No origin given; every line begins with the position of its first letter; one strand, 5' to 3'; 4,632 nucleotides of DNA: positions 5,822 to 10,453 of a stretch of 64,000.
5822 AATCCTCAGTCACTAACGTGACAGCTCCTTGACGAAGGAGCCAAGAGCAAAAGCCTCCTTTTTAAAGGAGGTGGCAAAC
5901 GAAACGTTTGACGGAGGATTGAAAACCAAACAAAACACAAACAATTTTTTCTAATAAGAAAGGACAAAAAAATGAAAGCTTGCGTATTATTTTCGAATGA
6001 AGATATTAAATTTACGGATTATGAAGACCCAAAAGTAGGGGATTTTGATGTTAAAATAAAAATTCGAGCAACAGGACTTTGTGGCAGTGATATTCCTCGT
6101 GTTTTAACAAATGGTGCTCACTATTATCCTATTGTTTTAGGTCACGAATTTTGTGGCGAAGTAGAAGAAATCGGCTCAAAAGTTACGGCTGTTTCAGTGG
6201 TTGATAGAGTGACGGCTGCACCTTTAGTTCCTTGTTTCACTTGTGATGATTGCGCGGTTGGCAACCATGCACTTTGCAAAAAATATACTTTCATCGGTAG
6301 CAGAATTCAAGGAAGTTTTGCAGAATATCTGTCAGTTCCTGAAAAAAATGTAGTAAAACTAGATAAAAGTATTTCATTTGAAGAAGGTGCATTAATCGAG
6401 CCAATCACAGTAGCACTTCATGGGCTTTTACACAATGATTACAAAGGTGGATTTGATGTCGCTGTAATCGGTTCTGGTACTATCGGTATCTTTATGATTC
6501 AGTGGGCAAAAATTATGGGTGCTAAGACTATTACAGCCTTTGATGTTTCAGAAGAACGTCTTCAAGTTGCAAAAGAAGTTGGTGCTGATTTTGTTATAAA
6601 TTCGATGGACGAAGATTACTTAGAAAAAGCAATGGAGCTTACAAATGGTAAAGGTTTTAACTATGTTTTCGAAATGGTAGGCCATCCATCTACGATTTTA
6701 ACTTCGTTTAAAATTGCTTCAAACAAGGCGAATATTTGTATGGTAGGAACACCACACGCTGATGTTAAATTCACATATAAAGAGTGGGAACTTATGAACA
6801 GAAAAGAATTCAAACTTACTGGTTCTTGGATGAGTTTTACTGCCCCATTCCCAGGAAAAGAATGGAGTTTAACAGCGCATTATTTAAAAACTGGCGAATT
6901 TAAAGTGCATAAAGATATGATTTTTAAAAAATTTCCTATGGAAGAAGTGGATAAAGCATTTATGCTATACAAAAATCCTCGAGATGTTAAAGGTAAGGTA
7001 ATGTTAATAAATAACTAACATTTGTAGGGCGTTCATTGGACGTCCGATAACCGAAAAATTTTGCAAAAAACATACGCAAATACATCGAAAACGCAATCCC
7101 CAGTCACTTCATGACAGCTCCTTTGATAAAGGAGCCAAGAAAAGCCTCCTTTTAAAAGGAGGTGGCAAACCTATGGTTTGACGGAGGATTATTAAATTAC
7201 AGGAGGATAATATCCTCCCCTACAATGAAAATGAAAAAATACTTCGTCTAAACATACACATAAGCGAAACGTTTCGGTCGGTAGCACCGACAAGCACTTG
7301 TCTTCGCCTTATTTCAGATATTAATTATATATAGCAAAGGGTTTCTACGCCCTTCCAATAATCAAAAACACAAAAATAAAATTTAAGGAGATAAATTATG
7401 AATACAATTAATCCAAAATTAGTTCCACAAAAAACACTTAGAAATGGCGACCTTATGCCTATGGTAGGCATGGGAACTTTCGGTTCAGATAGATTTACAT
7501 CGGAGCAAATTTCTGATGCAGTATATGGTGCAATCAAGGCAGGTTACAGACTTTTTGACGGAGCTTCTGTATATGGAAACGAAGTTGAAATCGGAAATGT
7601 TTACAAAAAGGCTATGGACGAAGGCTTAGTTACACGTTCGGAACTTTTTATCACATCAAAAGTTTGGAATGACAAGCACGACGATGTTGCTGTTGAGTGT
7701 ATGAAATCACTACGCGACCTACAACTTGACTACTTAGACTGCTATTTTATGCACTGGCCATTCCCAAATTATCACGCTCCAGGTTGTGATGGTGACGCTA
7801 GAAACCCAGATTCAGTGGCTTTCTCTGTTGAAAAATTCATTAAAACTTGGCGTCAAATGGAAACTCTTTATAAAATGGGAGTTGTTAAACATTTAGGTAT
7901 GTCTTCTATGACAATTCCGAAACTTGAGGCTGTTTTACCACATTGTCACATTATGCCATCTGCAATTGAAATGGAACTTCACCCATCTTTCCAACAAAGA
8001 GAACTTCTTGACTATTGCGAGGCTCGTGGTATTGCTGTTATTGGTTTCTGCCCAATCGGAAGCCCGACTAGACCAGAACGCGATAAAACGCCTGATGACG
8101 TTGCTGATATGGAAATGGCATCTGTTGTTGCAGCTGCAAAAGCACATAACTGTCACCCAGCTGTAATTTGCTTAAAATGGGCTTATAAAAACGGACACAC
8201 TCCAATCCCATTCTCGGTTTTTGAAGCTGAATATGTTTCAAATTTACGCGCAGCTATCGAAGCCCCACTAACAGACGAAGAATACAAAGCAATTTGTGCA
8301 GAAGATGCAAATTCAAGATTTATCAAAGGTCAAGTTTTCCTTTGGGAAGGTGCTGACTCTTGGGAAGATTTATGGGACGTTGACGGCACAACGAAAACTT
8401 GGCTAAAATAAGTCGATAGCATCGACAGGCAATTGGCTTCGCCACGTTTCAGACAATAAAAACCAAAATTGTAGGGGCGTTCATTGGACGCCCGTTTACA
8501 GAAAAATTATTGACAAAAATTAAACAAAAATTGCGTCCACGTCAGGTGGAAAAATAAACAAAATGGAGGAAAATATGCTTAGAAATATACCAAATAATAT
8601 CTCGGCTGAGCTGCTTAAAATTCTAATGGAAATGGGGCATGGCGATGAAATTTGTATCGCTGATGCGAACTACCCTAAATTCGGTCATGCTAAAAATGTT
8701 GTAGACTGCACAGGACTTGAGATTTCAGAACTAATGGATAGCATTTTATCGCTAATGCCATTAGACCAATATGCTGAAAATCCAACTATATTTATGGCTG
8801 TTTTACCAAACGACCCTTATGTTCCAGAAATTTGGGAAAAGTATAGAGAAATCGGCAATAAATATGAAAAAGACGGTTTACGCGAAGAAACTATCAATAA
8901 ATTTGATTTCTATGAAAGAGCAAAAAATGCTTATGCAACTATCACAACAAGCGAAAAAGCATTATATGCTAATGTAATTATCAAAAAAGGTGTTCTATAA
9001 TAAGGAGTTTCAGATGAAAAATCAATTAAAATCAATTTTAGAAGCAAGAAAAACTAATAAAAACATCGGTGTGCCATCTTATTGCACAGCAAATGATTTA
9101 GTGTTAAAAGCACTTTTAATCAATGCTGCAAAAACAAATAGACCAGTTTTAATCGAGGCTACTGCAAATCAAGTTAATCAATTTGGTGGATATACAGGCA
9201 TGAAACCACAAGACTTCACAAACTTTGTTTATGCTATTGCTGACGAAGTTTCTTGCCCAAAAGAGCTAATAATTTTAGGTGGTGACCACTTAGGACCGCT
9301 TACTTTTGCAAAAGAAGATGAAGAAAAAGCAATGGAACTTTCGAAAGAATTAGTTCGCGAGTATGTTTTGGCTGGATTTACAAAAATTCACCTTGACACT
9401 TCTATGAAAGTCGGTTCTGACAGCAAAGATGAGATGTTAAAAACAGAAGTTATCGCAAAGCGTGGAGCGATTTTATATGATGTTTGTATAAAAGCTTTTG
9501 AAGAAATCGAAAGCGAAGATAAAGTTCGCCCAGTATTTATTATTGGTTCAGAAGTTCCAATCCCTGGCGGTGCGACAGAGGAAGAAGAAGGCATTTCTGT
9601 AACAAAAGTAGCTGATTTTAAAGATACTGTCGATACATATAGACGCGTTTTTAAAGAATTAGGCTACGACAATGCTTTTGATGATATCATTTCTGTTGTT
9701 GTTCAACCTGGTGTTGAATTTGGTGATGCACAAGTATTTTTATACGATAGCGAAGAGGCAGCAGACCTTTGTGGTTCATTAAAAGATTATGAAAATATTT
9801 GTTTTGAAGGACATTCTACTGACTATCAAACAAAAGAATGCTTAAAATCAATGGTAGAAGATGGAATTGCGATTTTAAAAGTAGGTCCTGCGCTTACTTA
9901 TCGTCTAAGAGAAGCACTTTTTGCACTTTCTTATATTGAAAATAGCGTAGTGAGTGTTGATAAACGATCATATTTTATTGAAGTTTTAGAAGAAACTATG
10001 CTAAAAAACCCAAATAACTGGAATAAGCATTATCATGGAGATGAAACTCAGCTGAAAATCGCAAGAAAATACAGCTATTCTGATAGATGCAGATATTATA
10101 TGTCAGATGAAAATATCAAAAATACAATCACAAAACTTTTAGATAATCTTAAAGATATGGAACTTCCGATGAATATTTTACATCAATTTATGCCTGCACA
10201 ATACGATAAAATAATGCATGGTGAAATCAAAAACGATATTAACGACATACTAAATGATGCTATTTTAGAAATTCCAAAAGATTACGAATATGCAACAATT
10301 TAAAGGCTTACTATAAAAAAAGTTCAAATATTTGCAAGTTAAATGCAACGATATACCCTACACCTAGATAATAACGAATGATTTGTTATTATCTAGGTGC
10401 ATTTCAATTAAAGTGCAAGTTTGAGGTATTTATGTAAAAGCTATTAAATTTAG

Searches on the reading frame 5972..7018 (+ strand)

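Call 13: search_protein_families(library=pfam, proteins=[window:5972-7018:+], max_evalue=0.001)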
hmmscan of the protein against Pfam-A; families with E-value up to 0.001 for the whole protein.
window:5972-7018:+ (348 aa): 5 families
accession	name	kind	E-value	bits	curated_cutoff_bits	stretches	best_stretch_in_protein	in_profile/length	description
PF00107.32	ADH_zinc_N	-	1.3e-29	103.2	31.8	1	171-292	2-119/129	Zinc-binding dehydrogenase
PF08240.17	ADH_N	-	1.4e-26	93.2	23.5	1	25-131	3-103/104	Alcohol dehydrogenase GroES-like domain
PF13602.12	ADH_zinc_N_2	-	5.8e-09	37.4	27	1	204-343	2-132/134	Zinc-binding dehydrogenase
PF16912.11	Glu_dehyd_C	-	3.1e-06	27.3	34.9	1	163-340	34-206/211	Glucose dehydrogenase C-terminus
PF01262.27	AlaDh_PNT_C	-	5.7e-05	23.1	23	1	162-216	30-85/214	Alanine dehydrogenase/PNT, C-terminal domain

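Call 34: search_protein_families(library=ncbifam, proteins=[window:5972-7018:+], max_evalue=1e-10)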
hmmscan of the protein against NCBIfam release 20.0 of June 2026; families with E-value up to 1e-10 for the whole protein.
window:5972-7018:+ (348 aa): 20 families
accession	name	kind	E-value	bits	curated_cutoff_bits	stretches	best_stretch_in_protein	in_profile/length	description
NF007642.0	PRK10309.1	equivalog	5.2e-93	312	550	1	1-345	1-344/347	galactitol-1-phosphate 5-dehydrogenase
NF003808.0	PRK05396.1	equivalog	1.9e-63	214.4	380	1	9-345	10-338/341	L-threonine 3-dehydrogenase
TIGR00692.1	tdh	equivalog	3.7e-59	200.5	458.35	1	10-346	9-339/340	L-threonine 3-dehydrogenase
NF041097.1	keto_inos_dh_IolM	equivalog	2e-54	184.7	450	1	6-337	34-381/389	scyllo-inosose 3-dehydrogenase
NF007489.0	PRK10083.1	equivalog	6.8e-46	156.8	376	1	1-345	1-335/339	Zn-dependent oxidoreductase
NF007375.0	PRK09880.1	equivalog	2.1e-42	145.1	469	1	2-345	6-341/344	L-idonate 5-dehydrogenase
NF010344.0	PRK13771.1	subfamily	3.6e-41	141.2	349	1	1-345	1-331/334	putative alcohol dehydrogenase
TIGR03989.1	Rxyl_3153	subfamily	8.7e-39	133.8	440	2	113-343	138-368/370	NDMA-dependent alcohol dehydrogenase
TIGR03451.1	mycoS_dep_FDH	equivalog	8.4e-37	126.8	512.9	1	11-335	13-348/358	S-(hydroxymethyl)mycothiol dehydrogenase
NF041172.1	AcrlCoa_red_Thmprot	equivalog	1.6e-34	119.3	500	1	1-345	1-332/334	acryloyl-CoA reductase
NF006940.0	PRK09422.1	equivalog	2.5e-30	105.6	344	1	1-233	1-235/338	alcohol dehydrogenase AdhP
NF047908.1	AldhRedAhr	equivalog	2.3e-29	102.3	470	1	9-267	13-268/335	NADPH-dependent aldehyde reductase Ahr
TIGR03201.1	dearomat_had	equivalog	2.8e-28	99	338.65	1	17-290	16-300/349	6-hydroxycyclohex-1-ene-1-carbonyl-CoA dehydrogenase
TIGR02818.1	adh_III_F_hyde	equivalog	3.7e-28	98.7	543.95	1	114-339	138-362/368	S-(hydroxymethyl)glutathione dehydrogenase/class III alcohol dehydrogenase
TIGR03366.1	HpnZ_proposed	hypoth_equivalog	2.9e-27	95.7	328.1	1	26-260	7-254/315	putative phosphonate catabolism associated alcohol dehydrogenase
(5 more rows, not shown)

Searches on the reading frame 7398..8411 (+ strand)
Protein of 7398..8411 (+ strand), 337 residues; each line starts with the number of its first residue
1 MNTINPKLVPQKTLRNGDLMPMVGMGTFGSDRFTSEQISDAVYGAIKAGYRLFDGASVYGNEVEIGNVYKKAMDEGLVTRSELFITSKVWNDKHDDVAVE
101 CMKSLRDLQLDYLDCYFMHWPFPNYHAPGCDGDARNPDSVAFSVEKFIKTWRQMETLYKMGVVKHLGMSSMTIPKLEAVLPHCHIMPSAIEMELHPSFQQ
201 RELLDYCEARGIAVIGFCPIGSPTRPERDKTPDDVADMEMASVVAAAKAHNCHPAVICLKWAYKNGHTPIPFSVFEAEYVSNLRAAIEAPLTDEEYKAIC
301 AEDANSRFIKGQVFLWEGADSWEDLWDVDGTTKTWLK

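Call 13: search_protein_families(library=pfam, proteins=[window:7398-8411:+], max_evalue=0.001)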
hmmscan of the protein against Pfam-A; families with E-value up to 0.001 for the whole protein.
window:7398-8411:+ (337 aa): 1 family
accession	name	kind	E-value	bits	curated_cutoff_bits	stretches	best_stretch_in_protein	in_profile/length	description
PF00248.27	Aldo_ket_red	-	1e-43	150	24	1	23-299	4-286/291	Aldo/keto reductase family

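Call 34: search_protein_families(library=ncbifam, proteins=[window:7398-8411:+], max_evalue=1e-10)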
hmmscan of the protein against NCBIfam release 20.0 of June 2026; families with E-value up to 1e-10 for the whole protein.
window:7398-8411:+ (337 aa): 2 families
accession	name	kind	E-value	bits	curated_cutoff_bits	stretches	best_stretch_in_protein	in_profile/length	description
NF008598.0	PRK11565.1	equivalog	1.8e-42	145.4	425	2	13-124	8-112/275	2,5-didehydrogluconate reductase DkgA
NF008377.0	PRK11172.1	equivalog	1.8e-36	125.8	327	1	20-311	3-259/267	2,5-didehydrogluconate reductase DkgB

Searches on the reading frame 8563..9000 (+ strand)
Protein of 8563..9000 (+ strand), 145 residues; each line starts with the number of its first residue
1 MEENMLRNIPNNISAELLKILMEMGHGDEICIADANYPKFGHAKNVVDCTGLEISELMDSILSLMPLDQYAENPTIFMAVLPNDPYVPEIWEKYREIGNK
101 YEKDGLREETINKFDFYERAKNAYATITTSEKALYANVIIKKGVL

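Call 13: search_protein_families(library=pfam, proteins=[window:8563-9000:+], max_evalue=0.001)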
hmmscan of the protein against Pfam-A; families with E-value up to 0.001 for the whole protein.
window:8563-9000:+ (145 aa): 1 family
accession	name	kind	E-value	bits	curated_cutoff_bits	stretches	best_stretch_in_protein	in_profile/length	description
PF05025.18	RbsD_FucU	-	3.8e-36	125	25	1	8-144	2-137/138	RbsD / FucU transport protein family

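Call 34: search_protein_families(library=ncbifam, proteins=[window:8563-9000:+], max_evalue=1e-10)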
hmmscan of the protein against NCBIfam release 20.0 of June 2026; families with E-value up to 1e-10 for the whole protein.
window:8563-9000:+ (145 aa): 1 family
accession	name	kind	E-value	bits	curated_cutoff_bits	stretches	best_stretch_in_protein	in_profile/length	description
NF011949.0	PRK15420.1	equivalog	3.9e-34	117.7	141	1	5-144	1-138/140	L-fucose mutarotase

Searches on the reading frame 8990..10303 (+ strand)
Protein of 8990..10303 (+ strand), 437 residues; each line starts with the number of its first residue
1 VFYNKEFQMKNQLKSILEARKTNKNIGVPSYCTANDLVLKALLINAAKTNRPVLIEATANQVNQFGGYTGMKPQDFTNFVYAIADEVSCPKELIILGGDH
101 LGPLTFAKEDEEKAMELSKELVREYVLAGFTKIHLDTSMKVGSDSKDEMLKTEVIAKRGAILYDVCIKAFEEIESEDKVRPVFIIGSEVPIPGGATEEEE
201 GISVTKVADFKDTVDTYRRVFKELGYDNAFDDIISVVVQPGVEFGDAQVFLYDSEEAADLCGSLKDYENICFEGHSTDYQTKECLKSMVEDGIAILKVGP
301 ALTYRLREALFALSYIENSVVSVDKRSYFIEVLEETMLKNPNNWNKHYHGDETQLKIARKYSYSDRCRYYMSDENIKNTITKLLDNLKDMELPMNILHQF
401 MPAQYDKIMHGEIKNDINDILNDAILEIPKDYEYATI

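Call 13: search_protein_families(library=pfam, proteins=[window:8990-10303:+], max_evalue=0.001)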
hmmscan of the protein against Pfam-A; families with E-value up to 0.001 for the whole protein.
window:8990-10303:+ (437 aa): 2 families
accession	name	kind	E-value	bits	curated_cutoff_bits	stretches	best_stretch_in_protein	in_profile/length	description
PF08013.17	GatZ_KbaZ-like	-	1.4e-168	561.4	26.7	1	13-436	1-419/420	D-tagatose-1,6-bisphosphate aldolase subunit GatZ/KbaZ-like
PF01116.26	F_bP_aldolase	-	0.00042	20.4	25.5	0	13-138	3-105/277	Fructose-bisphosphate aldolase class-II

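Call 34: search_protein_families(library=ncbifam, proteins=[window:8990-10303:+], max_evalue=1e-10)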
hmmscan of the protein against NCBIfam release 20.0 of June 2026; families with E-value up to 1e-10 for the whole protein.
window:8990-10303:+ (437 aa): 3 families
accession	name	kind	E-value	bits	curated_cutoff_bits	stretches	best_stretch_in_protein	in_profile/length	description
TIGR02810.1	agaZ_gatZ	equivalog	6.7e-147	489.7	568.8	1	15-436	2-419/420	D-tagatose-bisphosphate aldolase, class II, non-catalytic subunit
NF011626.0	PRK15052.1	equivalog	3.3e-132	441.2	579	1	14-435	2-417/421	tagatose-bisphosphate aldolase subunit GatZ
NF012002.0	PRK15458.1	equivalog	2.9e-131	438.5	707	1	11-435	2-422/428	tagatose-bisphosphate aldolase subunit KbaZ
